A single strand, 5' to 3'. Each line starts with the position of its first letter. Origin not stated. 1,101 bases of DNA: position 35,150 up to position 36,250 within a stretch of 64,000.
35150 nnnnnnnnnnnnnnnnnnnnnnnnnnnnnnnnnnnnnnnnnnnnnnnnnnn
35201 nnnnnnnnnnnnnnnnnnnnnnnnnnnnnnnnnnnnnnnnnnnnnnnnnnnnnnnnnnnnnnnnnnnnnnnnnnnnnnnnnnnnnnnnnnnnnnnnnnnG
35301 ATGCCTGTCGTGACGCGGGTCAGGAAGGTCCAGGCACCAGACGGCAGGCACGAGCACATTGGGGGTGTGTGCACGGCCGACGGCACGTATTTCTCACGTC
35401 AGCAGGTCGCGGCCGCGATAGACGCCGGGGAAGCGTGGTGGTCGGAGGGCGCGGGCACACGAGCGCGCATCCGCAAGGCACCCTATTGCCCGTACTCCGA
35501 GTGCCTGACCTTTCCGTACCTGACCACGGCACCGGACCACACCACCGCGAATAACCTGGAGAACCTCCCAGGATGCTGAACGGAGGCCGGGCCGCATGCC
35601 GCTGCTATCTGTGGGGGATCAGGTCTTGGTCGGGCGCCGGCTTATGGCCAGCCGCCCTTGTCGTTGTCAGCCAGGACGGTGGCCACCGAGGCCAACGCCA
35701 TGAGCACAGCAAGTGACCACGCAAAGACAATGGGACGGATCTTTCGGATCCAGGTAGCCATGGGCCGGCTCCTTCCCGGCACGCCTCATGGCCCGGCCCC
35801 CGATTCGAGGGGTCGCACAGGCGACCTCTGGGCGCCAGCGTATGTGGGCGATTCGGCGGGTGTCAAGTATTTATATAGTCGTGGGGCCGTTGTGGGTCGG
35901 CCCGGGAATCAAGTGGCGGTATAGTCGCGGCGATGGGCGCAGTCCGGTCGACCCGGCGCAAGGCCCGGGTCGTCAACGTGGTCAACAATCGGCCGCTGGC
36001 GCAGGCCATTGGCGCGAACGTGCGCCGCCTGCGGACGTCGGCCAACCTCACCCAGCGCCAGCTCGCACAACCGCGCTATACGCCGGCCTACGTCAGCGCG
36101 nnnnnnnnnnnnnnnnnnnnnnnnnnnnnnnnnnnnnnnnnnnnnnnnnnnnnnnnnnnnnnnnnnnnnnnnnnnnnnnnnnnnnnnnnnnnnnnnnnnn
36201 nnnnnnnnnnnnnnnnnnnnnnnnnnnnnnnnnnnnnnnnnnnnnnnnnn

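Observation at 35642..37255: RRNPP-like pair: XRE-HTH/TPR regulator divergent from a 39-codon secreted pre-peptide ORF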

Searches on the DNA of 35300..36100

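Call 11: search_rna_families(source=window, start=35300, end=36100, threshold=evalue, max_evalue=5)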
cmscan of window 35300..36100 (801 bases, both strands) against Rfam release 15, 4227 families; matches with E-value up to 5: 1.
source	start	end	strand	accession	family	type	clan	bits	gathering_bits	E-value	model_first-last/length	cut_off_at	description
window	35621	35703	-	RF01758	sucA-II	Cis-reg;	-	13.7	70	1.3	1-217/217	no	sucA-II RNA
